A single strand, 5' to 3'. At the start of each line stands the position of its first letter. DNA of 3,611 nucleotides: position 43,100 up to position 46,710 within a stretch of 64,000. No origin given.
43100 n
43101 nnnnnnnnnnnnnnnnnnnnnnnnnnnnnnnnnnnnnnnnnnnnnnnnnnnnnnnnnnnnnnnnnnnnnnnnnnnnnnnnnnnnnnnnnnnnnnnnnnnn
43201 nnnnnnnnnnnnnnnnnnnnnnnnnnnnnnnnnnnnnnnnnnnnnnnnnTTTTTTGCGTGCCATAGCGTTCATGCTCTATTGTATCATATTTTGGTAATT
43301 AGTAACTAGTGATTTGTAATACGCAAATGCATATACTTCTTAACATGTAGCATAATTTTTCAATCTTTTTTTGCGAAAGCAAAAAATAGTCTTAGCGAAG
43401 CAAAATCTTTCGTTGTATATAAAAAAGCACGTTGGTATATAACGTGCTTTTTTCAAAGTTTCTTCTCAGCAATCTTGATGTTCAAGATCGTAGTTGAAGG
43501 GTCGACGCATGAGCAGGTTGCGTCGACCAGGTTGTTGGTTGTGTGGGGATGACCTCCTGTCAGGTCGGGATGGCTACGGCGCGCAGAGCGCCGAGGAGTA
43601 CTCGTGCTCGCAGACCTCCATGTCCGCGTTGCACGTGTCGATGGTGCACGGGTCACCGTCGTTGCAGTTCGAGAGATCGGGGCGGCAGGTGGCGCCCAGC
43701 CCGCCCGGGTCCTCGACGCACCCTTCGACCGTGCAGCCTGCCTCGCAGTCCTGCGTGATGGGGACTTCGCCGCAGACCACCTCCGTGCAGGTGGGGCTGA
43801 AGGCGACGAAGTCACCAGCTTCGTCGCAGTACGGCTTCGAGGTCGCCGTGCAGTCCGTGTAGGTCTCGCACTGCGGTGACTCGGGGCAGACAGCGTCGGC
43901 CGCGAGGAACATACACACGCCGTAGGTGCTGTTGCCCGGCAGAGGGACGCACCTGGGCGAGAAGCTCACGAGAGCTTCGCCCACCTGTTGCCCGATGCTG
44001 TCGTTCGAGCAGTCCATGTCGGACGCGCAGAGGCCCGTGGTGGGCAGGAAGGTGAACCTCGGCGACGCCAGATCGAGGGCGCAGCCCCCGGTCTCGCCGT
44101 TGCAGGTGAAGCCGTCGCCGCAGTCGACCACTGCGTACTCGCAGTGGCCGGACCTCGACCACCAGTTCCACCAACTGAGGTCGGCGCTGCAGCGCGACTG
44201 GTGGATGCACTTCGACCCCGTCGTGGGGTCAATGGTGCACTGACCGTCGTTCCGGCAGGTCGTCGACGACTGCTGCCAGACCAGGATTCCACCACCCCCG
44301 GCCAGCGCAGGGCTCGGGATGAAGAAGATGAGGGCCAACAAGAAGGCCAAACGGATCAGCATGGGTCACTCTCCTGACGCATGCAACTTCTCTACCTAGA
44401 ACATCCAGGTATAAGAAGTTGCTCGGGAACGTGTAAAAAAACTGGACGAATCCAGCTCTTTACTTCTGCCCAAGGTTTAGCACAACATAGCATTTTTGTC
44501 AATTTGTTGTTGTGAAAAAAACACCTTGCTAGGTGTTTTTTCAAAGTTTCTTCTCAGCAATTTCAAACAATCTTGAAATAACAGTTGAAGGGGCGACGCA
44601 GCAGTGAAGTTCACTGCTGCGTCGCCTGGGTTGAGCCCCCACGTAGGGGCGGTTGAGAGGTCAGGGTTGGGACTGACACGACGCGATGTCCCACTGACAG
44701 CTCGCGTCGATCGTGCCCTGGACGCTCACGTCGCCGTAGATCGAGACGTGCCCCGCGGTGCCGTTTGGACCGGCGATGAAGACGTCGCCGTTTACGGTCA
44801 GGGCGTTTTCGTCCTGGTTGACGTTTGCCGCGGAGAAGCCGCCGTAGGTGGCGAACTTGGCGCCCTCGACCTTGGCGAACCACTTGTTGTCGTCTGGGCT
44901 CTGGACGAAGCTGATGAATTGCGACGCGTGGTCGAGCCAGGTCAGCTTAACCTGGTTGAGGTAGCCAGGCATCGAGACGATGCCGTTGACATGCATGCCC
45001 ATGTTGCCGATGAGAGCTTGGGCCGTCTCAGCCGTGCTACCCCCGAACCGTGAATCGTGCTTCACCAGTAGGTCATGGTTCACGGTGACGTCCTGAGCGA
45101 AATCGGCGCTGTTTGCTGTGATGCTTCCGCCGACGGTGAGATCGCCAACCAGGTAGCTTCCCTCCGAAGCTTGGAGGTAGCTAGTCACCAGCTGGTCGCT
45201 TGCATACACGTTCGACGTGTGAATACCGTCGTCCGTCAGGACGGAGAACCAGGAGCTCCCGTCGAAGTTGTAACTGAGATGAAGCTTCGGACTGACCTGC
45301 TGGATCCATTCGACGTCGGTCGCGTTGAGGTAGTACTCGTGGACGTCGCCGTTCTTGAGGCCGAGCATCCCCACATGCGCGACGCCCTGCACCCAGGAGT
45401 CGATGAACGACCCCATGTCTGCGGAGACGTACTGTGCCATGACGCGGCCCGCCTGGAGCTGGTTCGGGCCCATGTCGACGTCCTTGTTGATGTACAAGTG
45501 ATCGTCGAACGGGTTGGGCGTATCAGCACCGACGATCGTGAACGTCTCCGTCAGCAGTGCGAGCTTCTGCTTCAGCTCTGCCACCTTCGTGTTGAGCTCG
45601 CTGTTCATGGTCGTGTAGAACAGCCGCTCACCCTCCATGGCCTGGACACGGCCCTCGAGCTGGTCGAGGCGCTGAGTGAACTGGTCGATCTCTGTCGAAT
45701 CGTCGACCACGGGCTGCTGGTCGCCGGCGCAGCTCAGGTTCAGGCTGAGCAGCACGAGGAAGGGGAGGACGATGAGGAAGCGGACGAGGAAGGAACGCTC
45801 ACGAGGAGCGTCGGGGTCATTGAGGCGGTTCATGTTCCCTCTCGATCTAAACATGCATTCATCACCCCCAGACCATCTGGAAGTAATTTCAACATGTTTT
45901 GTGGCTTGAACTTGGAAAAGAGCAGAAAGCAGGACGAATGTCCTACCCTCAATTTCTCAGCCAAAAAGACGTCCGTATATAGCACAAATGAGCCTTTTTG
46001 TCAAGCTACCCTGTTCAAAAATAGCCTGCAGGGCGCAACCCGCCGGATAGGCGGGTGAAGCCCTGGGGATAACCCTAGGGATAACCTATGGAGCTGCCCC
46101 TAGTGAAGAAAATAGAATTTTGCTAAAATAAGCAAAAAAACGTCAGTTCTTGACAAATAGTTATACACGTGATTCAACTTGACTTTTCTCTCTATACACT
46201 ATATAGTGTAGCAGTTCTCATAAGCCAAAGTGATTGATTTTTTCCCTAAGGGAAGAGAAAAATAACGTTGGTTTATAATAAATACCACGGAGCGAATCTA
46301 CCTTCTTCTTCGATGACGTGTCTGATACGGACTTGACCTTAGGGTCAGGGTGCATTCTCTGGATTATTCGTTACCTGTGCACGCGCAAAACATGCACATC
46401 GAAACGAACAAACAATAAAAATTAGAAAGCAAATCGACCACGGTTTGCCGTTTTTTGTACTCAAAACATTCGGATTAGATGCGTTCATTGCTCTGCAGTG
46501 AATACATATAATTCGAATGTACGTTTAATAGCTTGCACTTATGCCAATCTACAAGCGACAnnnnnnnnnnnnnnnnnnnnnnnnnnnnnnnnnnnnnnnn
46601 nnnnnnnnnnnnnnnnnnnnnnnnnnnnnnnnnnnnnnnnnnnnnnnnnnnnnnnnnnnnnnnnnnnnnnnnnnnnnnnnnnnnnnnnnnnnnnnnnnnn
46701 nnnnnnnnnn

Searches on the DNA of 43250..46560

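Call 82: search_rna_families(source=window, start=43250, end=46560, threshold=evalue, max_evalue=1)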
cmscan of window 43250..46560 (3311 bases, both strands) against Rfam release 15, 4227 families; matches with E-value up to 1: 4.
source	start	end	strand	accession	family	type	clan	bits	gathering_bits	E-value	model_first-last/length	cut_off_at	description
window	44589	44629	+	RF01939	mir-761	Gene; miRNA;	-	32.4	82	0.00051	1-65/65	no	mir-761 microRNA precursor family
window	44384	44457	-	RF02843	RefA5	Gene; antisense;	-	29.9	91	0.0042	1-68/68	no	Enterococcus sRNA A5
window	44512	44565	-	RF00106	RNAI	Gene; antisense;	-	27.8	47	0.024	1-102/102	no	RNAI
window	43418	43481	-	RF00506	Thr_leader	Cis-reg; leader;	-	23.3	55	0.26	1-118/118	no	Threonine operon leader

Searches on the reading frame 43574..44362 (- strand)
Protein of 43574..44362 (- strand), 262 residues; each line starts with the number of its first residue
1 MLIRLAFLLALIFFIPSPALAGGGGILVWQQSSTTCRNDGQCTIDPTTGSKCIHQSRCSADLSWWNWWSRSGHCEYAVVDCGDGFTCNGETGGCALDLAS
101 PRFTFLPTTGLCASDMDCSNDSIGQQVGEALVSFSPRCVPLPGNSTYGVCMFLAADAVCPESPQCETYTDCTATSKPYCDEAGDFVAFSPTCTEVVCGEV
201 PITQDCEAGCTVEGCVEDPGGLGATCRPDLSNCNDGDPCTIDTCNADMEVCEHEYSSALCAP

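Call 20: search_protein_families(library=pfam, proteins=[window:43574-44362:-], max_evalue=0.1)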
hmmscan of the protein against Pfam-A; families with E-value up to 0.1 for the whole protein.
window:43574-44362:- (262 aa): 1 family
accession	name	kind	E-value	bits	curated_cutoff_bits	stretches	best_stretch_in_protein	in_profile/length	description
PF00526.23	Dicty_CTDC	-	0.00072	19.8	27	1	232-246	1-15/24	Dictyostelium (slime mold) repeat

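Call 75: find_homologous_proteins(query=window:43577-44362:-, max_evalue=0.001)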
Query window:43577-44362:- (262 aa): 1 proteins with E <= 0.001 among 1222 candidates.
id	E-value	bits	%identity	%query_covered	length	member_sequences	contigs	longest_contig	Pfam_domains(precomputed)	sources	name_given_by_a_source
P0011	7.2e-178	608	99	100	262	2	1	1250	-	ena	-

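Call 91: find_related_loci(query=window:43577-44362:-, collection=viral_contigs, flank=3000)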
Query window:43577-44362:- (262 aa) in viral_contigs; peptide patterns used: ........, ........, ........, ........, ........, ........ (x = any residue, [..] = any of these).
No stretch of DNA in the collection matches any of the patterns.

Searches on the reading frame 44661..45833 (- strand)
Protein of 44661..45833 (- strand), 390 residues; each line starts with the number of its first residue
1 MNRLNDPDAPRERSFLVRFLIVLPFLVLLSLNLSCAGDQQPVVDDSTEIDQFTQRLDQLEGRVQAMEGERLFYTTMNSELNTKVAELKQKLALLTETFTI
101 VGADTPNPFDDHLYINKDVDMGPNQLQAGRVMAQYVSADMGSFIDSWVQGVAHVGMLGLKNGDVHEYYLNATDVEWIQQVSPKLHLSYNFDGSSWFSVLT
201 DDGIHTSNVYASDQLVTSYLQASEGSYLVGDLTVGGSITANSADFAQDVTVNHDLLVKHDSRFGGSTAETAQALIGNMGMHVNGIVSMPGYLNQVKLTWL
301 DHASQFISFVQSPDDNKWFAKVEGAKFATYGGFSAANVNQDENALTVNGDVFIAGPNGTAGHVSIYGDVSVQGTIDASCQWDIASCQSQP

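Call 20: search_protein_families(library=pfam, proteins=[window:44661-45833:-], max_evalue=0.1)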
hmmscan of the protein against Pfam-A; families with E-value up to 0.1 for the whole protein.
window:44661-45833:- (390 aa): 2 families
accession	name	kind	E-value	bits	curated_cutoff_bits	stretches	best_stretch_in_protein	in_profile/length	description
PF23991.1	DUF7310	-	0.0092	16.9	40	1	45-68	35-58/83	Coiled-coil region of unknown function (DUF7310)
PF23981.1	DUF7305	-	0.016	15.6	27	1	210-327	36-145/185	Domain of unknown function (DUF7305)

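Call 76: find_homologous_proteins(query=window:44664-45833:-, max_evalue=0.001)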
Query window:44664-45833:- (390 aa): 1 proteins with E <= 0.001 among 5158 candidates.
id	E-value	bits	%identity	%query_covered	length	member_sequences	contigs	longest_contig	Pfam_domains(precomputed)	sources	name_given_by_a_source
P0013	8.5e-157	540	100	62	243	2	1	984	-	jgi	-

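Call 90: find_related_loci(query=window:44664-45833:-, collection=viral_contigs, flank=3000)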
Query window:44664-45833:- (390 aa) in viral_contigs; peptide patterns used: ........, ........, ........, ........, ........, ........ (x = any residue, [..] = any of these).
3 stretches matched a pattern, but none encodes a relative of the query by tblastn (E <= 1e-3).
